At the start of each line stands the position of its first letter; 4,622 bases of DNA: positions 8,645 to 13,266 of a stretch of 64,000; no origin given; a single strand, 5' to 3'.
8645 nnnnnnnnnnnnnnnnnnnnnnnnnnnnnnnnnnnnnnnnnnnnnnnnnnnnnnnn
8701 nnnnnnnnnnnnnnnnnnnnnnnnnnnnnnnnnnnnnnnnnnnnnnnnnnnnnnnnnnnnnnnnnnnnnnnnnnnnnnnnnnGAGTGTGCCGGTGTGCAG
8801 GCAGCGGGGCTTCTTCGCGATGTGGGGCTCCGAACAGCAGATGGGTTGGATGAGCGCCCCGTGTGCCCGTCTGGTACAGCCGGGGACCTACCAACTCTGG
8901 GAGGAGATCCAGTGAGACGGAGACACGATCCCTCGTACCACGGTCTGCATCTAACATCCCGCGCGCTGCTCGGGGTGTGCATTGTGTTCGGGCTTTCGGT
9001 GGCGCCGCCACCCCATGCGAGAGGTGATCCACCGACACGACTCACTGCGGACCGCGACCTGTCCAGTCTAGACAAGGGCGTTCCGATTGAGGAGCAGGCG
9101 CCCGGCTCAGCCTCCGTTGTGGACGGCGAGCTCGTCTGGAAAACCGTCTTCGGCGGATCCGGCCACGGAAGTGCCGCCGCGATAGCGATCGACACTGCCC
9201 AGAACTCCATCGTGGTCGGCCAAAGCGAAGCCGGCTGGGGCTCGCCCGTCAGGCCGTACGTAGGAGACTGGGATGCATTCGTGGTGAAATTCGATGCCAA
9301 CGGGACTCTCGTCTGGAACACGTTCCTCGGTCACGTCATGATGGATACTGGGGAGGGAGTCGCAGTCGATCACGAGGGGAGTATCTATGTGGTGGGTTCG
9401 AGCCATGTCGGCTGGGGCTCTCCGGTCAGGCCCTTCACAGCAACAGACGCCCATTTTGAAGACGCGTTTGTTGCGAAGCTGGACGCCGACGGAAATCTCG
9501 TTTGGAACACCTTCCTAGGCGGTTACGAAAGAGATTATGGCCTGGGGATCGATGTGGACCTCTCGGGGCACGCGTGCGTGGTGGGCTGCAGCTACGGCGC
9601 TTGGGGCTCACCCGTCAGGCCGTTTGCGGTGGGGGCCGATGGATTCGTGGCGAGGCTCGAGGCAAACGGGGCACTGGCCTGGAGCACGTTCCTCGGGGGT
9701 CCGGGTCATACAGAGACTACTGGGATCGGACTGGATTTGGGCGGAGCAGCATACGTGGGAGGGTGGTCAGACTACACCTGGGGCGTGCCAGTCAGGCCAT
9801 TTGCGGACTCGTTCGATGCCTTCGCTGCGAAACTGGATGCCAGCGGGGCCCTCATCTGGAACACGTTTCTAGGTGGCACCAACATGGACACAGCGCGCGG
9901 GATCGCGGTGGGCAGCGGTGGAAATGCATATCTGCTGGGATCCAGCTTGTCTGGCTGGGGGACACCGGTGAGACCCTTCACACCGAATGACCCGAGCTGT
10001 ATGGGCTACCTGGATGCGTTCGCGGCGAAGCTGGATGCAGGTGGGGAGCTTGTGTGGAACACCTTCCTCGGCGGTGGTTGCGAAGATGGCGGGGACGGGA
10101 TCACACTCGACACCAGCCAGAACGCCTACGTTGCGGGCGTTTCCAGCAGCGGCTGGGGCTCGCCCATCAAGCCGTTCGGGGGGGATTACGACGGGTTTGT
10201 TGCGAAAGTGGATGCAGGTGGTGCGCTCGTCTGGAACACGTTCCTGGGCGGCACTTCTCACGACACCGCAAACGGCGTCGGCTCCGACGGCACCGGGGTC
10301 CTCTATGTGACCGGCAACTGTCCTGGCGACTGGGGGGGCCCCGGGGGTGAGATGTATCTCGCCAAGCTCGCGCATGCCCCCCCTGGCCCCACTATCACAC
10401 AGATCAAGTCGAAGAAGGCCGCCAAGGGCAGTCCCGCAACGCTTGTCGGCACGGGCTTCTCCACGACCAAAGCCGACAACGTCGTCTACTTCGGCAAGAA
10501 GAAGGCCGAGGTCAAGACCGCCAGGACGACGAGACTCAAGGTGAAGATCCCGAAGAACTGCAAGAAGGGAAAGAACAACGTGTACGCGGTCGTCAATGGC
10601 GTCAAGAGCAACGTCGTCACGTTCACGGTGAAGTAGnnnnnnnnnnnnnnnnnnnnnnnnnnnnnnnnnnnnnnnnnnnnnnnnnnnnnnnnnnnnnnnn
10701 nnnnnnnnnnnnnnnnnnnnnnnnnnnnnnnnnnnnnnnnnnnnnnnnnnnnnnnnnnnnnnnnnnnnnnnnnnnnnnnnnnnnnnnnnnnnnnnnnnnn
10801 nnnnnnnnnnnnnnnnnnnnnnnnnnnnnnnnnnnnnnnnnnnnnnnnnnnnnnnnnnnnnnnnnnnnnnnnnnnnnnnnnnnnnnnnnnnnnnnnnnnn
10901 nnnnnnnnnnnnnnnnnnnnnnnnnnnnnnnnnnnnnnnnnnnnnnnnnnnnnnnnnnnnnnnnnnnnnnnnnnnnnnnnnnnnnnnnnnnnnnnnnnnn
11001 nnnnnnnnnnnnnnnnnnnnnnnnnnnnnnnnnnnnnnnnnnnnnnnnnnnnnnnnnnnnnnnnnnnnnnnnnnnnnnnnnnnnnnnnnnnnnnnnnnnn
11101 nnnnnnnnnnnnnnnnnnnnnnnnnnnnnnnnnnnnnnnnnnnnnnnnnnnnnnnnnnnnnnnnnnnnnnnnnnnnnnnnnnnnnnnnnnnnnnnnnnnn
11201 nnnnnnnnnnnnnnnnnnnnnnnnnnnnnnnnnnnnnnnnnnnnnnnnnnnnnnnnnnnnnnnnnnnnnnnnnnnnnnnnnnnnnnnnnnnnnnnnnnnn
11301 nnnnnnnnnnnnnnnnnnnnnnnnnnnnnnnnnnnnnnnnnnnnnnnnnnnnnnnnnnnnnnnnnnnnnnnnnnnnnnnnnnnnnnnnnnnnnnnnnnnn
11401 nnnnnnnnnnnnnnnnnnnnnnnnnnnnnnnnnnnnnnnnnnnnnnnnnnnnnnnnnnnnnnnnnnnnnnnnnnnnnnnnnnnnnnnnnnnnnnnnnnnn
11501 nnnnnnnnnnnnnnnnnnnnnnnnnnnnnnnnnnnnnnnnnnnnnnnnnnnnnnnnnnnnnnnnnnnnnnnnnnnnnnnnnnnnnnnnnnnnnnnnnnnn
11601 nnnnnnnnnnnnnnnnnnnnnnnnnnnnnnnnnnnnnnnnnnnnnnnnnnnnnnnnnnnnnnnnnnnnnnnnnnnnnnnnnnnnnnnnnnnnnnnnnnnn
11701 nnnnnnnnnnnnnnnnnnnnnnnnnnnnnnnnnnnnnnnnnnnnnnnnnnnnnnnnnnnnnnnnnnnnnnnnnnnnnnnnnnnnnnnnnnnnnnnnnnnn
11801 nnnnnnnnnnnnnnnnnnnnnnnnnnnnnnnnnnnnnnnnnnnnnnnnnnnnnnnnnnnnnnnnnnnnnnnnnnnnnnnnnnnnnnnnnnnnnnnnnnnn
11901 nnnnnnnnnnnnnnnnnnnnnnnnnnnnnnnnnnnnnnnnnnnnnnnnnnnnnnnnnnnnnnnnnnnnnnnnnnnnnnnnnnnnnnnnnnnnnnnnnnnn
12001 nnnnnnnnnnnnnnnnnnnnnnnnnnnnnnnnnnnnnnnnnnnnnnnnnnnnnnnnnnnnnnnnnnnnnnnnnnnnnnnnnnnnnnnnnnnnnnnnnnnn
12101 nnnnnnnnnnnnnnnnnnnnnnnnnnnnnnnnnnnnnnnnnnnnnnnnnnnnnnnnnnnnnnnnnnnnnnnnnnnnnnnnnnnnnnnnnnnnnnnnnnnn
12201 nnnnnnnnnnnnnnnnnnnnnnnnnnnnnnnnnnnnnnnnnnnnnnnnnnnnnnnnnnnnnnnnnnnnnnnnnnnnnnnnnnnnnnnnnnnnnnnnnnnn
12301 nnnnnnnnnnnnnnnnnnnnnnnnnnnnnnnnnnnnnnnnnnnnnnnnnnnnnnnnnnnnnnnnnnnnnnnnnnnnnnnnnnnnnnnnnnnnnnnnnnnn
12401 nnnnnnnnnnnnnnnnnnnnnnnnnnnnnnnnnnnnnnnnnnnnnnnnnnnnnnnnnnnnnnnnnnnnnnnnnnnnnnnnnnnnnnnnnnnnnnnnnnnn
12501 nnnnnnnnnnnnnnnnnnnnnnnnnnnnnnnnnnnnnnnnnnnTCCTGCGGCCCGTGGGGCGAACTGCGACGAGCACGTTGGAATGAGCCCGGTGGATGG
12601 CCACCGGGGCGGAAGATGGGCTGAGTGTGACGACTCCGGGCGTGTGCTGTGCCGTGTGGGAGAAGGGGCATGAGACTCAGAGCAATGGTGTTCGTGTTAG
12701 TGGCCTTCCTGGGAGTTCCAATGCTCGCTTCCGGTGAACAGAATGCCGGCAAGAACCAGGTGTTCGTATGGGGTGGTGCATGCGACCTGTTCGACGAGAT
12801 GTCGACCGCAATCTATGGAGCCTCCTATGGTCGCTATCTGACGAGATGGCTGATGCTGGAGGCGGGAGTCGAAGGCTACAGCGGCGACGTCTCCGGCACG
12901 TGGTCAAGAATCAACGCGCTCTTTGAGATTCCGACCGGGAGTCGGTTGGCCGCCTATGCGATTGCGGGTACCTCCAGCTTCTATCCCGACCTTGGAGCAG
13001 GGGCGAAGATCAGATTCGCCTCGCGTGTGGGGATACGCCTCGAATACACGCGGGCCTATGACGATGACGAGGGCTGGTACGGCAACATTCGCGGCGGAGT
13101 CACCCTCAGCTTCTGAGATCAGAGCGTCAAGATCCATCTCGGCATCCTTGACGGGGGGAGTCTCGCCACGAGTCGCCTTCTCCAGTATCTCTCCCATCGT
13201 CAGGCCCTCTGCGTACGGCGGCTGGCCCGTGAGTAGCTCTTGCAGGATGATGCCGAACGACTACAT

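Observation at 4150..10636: Tandem family of three SBBP-propeller/IPT secreted proteins with a shared leader sequence and about 250-bp near-identical 3' coding repeats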

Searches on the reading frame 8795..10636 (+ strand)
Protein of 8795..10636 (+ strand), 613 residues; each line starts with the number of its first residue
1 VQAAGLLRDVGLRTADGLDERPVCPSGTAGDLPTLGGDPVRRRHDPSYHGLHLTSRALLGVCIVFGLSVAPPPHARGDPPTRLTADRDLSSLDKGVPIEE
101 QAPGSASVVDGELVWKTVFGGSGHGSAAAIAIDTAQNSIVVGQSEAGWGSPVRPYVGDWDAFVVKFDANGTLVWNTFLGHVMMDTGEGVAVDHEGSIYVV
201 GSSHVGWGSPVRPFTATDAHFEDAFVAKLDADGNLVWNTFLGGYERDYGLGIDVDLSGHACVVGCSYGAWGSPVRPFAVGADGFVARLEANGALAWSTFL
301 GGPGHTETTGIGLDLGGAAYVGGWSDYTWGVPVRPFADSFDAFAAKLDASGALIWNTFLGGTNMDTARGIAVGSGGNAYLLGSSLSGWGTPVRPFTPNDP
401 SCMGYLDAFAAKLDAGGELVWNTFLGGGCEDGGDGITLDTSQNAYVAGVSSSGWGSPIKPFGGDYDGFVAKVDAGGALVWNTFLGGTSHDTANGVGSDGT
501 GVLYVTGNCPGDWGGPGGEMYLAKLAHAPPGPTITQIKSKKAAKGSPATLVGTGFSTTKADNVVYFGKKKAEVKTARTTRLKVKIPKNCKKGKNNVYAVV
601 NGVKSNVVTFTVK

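Call 6: search_protein_families(library=pfam, proteins=[window:8795-10636:+], max_evalue=0.01)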
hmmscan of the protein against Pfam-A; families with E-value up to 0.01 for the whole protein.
window:8795-10636:+ (613 aa): 3 families
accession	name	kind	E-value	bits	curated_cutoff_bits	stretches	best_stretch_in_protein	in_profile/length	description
PF06739.17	SBBP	-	1.2e-08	35.2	20.5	1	184-205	13-34/38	Beta-propeller repeat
PF01833.30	TIG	-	2.3e-05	24.7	20.9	1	532-611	1-83/84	IPT/TIG domain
PF17164.10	DUF5122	-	0.0046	17.6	27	0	156-172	16-32/36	Domain of unknown function (DUF5122) beta-propeller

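Call 10: search_protein_families(library=ncbifam, proteins=[window:8912-10636:+], max_evalue=0.1)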
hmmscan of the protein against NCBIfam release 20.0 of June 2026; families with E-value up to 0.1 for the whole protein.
window:8912-10636:+ (574 aa): 3 families
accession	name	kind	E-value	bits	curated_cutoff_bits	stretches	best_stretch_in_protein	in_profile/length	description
NF047494.1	Lepto_SBBP_lipo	equivalog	2.1e-36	125.6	400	4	148-286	132-265/466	SBBP repeat beta-propeller lipoprotein, LipL53 family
TIGR02608.1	delta_60_rpt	domain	0.0014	18.4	76.5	0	145-196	1-40/55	delta-60 repeat domain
NF058597.1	CoaZ_rpt_PGGG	domain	0.0031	17.5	30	1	491-573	1-88/88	choice-of-anchor Z repeating domain-containing protein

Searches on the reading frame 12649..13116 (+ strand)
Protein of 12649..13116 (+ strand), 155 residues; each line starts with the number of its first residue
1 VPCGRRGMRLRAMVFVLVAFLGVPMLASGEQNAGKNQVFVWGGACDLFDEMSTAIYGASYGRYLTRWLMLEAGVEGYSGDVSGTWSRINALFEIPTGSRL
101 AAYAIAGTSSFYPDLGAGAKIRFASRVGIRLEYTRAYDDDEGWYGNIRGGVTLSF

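Call 44: search_protein_families(library=pfam, proteins=[window:12649-13116:+], max_evalue=0.001)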
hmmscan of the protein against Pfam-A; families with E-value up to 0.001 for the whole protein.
window:12649-13116:+ (155 aa): 1 family
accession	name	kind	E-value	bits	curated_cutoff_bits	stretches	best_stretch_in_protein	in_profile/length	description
PF13505.12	OMP_b-brl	-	0.00015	22.5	28.7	0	53-155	43-175/175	Outer membrane protein beta-barrel domain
